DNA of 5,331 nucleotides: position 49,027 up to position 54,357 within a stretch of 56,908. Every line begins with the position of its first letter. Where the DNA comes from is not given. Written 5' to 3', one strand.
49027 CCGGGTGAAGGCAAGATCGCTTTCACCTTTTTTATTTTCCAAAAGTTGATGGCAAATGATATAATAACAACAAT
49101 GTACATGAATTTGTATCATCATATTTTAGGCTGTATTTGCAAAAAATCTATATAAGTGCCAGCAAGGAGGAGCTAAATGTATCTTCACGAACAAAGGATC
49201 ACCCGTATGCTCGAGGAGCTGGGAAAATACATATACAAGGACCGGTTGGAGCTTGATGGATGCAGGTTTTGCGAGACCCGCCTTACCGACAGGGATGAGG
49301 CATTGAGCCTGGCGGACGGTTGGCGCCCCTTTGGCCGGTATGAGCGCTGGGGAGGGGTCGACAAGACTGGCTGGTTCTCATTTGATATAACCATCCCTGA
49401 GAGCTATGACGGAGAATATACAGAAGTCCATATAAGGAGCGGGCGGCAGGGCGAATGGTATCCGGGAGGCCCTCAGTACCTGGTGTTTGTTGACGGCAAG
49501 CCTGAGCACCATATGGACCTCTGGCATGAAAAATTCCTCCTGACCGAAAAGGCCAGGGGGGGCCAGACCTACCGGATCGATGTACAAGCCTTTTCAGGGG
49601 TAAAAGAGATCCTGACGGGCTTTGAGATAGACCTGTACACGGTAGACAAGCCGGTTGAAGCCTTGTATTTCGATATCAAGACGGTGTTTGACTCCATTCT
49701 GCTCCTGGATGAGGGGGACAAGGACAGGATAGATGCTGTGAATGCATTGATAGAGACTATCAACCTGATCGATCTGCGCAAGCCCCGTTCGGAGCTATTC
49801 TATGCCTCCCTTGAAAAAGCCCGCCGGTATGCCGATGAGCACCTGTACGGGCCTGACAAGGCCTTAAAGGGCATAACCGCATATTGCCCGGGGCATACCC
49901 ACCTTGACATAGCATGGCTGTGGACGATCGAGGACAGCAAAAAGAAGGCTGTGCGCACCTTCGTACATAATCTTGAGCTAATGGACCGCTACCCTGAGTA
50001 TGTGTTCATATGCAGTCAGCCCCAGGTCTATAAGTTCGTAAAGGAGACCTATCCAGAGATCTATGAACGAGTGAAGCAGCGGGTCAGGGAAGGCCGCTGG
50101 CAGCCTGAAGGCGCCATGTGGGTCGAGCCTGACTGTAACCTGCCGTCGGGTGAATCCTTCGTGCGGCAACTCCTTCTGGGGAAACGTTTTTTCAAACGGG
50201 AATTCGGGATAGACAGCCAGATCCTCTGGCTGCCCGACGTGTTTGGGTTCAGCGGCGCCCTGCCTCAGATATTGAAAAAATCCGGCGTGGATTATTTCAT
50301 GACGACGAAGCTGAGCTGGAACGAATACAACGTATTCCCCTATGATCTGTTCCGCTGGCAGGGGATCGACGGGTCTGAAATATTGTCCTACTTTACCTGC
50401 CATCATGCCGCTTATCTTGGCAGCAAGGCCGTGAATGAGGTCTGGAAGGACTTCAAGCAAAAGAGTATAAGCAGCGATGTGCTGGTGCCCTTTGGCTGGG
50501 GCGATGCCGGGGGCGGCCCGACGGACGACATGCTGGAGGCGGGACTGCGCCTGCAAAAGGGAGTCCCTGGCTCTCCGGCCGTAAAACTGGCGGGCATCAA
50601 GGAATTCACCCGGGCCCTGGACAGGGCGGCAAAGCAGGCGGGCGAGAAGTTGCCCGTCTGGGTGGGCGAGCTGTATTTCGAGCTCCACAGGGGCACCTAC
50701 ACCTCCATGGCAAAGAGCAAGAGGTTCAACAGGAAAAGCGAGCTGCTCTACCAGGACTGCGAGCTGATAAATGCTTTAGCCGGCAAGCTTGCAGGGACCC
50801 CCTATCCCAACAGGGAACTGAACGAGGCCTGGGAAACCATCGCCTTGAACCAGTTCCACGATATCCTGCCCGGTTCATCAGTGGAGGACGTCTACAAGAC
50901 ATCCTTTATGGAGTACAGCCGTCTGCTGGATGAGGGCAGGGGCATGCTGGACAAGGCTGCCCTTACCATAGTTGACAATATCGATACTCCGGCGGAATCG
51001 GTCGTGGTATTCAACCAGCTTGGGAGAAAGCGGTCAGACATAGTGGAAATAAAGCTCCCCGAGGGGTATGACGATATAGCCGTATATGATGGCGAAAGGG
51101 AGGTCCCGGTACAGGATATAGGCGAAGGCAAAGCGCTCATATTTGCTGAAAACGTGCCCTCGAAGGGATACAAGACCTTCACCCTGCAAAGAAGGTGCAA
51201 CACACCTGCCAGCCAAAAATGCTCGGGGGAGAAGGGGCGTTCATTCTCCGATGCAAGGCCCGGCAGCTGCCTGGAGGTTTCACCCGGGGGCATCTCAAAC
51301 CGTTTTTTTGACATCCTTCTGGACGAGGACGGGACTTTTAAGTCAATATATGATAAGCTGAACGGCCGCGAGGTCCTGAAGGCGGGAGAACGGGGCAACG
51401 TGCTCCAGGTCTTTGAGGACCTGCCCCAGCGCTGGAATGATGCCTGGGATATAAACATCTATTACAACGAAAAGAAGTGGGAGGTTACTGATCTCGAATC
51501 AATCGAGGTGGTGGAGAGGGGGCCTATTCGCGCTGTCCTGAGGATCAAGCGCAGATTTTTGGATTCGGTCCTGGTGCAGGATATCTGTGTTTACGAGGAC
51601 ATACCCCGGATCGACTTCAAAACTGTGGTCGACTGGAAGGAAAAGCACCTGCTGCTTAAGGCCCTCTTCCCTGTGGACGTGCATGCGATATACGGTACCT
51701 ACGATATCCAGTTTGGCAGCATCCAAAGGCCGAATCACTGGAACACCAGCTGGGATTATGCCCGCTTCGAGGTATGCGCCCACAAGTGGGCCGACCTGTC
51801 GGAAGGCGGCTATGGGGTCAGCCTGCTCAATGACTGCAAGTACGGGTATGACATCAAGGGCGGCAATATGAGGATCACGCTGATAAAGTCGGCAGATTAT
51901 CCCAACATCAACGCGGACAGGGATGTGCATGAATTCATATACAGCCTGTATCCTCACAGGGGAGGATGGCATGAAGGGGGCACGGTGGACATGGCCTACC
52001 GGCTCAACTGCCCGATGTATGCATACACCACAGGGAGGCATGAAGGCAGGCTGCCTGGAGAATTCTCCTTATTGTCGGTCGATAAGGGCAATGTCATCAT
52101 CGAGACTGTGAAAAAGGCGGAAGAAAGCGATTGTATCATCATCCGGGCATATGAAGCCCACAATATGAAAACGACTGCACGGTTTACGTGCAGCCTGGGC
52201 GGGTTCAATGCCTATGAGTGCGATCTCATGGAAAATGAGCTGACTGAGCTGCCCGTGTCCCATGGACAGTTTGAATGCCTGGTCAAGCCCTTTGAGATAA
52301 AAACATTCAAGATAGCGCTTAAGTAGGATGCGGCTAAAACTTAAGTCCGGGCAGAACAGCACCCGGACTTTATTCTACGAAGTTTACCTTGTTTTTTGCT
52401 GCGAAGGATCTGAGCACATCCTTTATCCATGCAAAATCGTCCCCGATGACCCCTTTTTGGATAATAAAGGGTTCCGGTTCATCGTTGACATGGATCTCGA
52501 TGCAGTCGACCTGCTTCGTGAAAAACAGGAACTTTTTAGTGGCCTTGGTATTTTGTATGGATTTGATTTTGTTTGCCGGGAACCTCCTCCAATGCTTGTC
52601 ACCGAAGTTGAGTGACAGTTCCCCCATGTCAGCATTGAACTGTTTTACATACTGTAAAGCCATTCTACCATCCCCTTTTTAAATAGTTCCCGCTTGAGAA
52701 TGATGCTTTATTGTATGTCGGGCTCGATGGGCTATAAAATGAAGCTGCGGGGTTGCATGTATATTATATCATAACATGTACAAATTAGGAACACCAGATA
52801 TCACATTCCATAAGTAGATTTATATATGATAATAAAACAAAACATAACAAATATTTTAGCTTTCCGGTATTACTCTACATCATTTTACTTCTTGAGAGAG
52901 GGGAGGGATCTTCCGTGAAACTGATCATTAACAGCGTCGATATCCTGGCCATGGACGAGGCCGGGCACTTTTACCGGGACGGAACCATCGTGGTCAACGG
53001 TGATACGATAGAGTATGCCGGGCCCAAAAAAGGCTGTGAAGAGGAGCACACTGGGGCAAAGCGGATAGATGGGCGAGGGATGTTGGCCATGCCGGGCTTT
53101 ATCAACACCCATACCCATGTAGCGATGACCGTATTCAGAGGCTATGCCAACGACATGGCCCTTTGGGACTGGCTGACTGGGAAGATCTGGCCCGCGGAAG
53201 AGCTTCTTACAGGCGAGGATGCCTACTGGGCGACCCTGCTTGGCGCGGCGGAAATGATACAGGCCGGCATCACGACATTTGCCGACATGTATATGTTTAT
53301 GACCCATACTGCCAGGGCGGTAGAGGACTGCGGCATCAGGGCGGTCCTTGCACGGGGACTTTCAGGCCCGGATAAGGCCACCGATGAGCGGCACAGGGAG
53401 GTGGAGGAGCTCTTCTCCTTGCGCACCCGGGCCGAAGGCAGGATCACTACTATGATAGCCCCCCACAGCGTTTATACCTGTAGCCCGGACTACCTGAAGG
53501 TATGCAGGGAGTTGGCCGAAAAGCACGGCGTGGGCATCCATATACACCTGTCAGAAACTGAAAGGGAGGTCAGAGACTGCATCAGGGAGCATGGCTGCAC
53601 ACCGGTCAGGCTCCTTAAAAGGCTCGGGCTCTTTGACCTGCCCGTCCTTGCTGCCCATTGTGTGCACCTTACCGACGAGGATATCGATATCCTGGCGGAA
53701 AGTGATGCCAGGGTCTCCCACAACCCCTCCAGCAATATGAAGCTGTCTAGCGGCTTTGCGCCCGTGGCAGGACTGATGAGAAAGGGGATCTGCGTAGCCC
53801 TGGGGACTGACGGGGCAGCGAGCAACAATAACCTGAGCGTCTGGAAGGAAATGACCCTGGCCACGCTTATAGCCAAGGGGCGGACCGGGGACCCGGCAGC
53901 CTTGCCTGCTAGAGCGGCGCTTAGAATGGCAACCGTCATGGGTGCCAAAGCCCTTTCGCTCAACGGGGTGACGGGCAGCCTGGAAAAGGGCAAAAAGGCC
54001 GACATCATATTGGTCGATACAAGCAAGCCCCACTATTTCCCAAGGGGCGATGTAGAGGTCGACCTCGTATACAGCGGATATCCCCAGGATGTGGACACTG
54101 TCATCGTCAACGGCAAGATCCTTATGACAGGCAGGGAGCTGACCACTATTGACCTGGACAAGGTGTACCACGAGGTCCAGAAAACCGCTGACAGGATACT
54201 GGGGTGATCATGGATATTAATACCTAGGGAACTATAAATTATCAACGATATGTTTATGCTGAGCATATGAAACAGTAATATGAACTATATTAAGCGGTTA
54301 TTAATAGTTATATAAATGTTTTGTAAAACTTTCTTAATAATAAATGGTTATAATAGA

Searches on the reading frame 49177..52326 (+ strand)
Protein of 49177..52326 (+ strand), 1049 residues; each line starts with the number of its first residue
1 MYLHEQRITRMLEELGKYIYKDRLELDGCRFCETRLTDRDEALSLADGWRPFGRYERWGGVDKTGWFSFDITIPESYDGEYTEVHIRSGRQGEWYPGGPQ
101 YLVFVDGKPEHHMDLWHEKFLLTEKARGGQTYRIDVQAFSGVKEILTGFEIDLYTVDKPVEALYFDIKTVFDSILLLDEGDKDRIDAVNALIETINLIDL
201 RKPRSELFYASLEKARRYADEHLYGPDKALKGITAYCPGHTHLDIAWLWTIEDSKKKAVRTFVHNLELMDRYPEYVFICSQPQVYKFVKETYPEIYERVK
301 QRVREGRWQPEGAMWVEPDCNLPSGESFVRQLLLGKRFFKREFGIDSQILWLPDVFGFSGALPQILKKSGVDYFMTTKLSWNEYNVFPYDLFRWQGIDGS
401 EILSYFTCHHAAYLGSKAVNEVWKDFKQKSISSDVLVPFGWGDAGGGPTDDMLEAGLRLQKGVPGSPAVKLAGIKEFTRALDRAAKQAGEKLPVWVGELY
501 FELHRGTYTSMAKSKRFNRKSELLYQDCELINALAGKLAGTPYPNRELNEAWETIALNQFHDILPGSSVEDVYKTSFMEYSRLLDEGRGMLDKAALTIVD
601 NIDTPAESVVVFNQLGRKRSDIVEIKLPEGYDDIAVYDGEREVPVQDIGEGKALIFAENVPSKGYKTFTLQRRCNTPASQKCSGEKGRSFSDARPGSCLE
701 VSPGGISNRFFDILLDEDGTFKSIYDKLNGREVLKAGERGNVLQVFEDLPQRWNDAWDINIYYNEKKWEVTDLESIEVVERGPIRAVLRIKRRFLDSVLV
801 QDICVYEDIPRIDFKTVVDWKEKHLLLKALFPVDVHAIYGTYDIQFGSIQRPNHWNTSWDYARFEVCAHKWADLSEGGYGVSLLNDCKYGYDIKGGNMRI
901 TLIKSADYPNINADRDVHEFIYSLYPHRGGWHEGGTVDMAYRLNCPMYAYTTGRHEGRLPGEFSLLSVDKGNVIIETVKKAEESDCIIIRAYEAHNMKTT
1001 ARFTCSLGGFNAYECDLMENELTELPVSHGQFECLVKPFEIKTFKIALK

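Call 41: search_protein_families(library=pfam, proteins=[window:49177-52326:+], max_evalue=0.0001)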
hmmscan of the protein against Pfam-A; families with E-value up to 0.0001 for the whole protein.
window:49177-52326:+ (1049 aa): 4 families
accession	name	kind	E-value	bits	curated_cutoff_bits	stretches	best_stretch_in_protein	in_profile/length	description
PF01074.27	Glyco_hydro_38N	-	2.2e-84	283.5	25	1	236-495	3-269/270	Glycosyl hydrolases family 38 N-terminal domain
PF07748.19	Glyco_hydro_38C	-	5.9e-67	226.3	25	1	706-910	1-204/206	Glycosyl hydrolases family 38 C-terminal domain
PF09261.16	Alpha-mann_mid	-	3.5e-26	91.6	31.1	1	502-595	1-93/96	Alpha mannosidase middle domain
PF17677.7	Glyco_hydro38C2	-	7.3e-18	64.9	22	1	972-1044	1-72/72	Glycosyl hydrolases family 38 C-terminal beta sandwich domain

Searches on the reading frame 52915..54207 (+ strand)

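Call 41: search_protein_families(library=pfam, proteins=[window:52915-54207:+], max_evalue=0.0001)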
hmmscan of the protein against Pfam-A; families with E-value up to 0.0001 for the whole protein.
window:52915-54207:+ (430 aa): 2 families
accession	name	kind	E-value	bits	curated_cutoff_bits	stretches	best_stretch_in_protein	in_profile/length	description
PF01979.26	Amidohydro_1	-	9.4e-81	272.2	25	1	58-403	2-345/345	Amidohydrolase family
PF07969.17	Amidohydro_3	-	4.2e-20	73.1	29.7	1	189-403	259-471/472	Amidohydrolase family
